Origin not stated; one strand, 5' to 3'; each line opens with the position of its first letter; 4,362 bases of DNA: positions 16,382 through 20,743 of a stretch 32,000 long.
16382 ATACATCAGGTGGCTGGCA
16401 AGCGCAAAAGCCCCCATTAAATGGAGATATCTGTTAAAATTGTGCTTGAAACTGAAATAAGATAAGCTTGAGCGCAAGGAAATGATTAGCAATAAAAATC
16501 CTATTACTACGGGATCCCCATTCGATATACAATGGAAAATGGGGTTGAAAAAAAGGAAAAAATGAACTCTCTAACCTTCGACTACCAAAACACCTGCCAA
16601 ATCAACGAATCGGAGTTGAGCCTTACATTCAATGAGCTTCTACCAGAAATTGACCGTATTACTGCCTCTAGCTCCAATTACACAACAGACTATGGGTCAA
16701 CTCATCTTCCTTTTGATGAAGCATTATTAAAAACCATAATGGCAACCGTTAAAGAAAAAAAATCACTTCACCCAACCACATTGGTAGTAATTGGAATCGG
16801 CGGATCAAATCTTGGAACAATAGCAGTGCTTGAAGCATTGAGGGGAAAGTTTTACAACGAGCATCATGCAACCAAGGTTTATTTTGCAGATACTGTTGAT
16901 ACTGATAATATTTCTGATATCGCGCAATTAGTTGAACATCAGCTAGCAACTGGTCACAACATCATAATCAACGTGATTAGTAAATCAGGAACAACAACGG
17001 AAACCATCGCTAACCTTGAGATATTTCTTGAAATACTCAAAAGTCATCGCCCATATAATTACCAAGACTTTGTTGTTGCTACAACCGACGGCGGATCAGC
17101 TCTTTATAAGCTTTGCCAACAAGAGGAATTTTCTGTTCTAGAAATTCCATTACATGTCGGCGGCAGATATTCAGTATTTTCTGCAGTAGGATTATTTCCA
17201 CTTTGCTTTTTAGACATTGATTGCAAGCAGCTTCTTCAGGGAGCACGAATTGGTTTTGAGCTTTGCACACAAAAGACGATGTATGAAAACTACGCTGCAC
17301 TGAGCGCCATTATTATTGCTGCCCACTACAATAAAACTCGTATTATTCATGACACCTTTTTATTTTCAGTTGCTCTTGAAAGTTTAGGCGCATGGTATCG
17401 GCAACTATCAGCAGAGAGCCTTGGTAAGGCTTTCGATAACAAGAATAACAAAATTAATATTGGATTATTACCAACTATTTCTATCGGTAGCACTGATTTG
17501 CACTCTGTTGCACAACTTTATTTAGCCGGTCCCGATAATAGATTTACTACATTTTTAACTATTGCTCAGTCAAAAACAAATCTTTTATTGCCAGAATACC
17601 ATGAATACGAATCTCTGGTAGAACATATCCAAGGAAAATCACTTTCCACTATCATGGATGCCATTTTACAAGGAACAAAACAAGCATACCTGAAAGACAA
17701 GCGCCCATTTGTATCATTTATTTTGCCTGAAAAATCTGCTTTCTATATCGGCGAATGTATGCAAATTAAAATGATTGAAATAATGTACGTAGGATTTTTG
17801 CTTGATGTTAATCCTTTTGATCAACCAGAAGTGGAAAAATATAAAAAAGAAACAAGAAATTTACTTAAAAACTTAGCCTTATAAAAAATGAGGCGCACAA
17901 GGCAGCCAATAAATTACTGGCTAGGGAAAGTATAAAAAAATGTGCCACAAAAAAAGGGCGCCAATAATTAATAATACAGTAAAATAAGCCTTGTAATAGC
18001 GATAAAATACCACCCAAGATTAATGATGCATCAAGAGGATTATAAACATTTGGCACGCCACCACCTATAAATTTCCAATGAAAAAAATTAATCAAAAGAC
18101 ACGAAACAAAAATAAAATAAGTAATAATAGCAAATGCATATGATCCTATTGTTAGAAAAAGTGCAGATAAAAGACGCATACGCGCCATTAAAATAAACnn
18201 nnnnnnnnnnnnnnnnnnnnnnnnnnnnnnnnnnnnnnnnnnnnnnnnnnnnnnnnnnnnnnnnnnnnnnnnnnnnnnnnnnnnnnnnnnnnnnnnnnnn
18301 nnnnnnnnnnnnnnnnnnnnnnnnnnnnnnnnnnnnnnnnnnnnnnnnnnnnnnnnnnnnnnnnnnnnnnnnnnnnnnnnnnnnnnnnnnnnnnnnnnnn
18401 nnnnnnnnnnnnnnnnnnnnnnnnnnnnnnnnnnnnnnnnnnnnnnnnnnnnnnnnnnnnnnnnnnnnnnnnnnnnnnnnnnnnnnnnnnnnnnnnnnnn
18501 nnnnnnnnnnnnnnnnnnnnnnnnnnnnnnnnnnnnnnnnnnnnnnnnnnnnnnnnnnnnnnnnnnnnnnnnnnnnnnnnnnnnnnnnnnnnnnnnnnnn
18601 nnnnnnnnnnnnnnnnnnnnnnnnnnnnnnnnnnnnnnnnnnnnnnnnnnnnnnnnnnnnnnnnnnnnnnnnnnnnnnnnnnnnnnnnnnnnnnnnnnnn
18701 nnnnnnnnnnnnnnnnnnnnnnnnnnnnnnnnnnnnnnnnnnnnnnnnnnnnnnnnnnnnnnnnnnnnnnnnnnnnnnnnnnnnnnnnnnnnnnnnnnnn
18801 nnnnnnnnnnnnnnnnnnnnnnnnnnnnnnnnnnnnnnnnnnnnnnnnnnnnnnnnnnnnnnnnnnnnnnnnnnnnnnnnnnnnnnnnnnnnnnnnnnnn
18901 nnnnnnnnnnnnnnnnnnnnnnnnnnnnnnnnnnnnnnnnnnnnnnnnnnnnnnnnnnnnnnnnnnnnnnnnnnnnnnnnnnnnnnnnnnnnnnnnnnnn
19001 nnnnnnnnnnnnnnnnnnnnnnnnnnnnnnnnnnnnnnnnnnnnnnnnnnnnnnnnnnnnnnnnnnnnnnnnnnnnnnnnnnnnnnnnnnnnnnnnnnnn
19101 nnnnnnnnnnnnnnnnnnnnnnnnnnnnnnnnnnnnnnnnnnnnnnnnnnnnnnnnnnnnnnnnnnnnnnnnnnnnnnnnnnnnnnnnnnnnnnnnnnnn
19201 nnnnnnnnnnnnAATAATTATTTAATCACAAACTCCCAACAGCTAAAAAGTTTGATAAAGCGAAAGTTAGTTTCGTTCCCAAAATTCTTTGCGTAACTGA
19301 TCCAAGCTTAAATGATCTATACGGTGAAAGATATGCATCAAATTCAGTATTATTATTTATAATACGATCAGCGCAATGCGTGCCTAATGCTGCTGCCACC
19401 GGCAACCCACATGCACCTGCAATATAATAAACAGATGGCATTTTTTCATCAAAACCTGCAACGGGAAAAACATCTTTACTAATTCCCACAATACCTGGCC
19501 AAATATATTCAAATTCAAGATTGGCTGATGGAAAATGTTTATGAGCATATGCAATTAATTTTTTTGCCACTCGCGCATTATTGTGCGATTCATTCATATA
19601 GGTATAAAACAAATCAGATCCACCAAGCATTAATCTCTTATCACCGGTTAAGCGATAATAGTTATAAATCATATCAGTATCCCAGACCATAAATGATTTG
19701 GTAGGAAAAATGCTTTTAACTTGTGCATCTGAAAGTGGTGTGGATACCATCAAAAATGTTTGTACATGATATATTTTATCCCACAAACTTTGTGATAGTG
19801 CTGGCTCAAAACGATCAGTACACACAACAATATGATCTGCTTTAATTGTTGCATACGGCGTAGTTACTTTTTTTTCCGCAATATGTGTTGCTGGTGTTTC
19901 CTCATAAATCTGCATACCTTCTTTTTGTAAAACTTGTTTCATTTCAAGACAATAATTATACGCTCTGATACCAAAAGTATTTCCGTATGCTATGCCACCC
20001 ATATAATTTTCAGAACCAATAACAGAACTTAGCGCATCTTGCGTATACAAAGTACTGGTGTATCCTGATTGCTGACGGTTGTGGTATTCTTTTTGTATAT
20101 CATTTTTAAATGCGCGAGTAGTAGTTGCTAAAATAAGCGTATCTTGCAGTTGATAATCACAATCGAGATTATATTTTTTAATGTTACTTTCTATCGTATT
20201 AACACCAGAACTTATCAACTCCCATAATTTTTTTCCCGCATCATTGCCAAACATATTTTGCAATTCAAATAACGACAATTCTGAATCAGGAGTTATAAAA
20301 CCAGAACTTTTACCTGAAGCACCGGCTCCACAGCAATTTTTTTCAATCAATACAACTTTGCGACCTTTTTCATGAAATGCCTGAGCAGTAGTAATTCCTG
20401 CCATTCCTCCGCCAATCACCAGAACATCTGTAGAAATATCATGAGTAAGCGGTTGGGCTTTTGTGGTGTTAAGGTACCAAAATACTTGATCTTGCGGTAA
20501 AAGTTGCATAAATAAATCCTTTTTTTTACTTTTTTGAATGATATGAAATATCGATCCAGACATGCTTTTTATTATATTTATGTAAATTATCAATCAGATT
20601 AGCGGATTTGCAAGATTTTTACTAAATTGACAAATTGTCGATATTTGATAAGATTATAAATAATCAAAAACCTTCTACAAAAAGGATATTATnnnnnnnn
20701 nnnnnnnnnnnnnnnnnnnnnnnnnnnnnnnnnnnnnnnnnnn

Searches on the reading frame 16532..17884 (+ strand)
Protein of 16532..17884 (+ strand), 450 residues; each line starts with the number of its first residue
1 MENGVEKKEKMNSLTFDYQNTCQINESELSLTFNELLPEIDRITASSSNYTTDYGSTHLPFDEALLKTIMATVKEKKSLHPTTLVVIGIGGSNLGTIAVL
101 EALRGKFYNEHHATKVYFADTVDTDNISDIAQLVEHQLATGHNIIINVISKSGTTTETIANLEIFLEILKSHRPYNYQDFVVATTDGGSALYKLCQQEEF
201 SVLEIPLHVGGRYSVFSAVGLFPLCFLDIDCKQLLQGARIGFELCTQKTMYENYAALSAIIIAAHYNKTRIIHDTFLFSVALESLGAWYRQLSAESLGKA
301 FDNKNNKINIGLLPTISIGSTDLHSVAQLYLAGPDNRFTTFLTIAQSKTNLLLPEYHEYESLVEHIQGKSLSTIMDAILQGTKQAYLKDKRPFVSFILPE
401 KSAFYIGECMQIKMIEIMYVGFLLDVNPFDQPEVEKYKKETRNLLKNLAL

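Call 11: search_protein_families(library=pfam, proteins=[window:16532-17884:+])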
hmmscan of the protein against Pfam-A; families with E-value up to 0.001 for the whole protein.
window:16532-17884:+ (450 aa): 1 family
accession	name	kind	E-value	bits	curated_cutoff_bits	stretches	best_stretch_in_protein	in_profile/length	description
PF00342.24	PGI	-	1.4e-26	93.6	22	1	82-447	97-468/486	Phosphoglucose isomerase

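Call 36: search_protein_families(library=ncbifam, proteins=[window:16532-17884:+], max_evalue=0.00001)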
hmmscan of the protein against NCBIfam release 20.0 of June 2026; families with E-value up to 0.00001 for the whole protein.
window:16532-17884:+ (450 aa): 7 families
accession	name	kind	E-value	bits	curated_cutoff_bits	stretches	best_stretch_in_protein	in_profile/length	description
NF010697.0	PRK14097.1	equivalog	4.1e-75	253.1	443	1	11-446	1-433/448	glucose-6-phosphate isomerase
NF003016.0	PRK03868.1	equivalog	2.1e-63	214.6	487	1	53-447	31-409/410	glucose-6-phosphate isomerase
NF040629.1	PGI_Meth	equivalog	2.9e-48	165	350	1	14-439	2-393/396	glucose-6-phosphate isomerase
NF010696.0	PRK14096.1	equivalog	1.1e-47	162.8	671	1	70-446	103-463/528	glucose-6-phosphate isomerase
NF010695.0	PRK14095.1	equivalog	1.3e-35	123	703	1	71-446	141-511/536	glucose-6-phosphate isomerase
NF007080.0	PRK09533.1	equivalog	1.6e-35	122.3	712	1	71-300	446-667/949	bifunctional transaldolase/phosoglucose isomerase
NF001211.0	PRK00179.1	equivalog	1.6e-29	102.8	492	1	81-448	146-519/544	glucose-6-phosphate isomerase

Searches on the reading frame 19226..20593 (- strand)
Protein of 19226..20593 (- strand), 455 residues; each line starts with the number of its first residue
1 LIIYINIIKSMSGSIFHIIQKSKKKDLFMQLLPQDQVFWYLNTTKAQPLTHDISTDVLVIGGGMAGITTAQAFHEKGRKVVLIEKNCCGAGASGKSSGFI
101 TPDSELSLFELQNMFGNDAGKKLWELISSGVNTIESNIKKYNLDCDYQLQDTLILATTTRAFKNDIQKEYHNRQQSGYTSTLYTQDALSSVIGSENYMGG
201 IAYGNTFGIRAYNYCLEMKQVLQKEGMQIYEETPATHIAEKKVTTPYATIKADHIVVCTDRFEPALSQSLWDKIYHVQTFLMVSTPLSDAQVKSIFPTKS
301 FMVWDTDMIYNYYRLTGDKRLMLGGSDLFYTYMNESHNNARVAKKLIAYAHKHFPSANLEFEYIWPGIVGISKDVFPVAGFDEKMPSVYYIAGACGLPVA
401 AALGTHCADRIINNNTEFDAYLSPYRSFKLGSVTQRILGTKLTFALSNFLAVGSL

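Call 85: search_protein_families(library=pfam, proteins=[window:19226-20593:-], max_evalue=0.001)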
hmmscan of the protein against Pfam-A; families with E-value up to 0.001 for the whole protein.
window:19226-20593:- (455 aa): 9 families
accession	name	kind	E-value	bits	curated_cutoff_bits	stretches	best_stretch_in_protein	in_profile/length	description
PF01266.30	DAO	-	1.7e-46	159.8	27.9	1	56-405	1-348/353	FAD dependent oxidoreductase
PF00890.30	FAD_binding_2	-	2.2e-07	30.9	20.4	1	56-100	1-45/414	FAD binding domain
PF07992.20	Pyr_redox_2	-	3.4e-07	30.4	26.1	1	56-167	2-117/291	Pyridine nucleotide-disulphide oxidoreductase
PF12831.13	FAD_oxidored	-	2.3e-06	27.6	27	1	56-88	1-33/416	FAD dependent oxidoreductase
PF13450.12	NAD_binding_8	-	2e-05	25.2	21.9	1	59-93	1-37/68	NAD(P)-binding Rossmann-like domain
PF01494.25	FAD_binding_3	-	0.0002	21.1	22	1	55-86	2-33/349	FAD binding domain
PF13738.12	Pyr_redox_3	-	0.00034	20.4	30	0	58-91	1-35/305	Pyridine nucleotide-disulphide oxidoreductase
PF01946.23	Thi4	-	0.00038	20.2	26.2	1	49-93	12-58/235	Thi4 family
PF03486.20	HI0933_like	-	0.00042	20.3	50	1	56-86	2-32/244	HI0933-like protein Rossmann domain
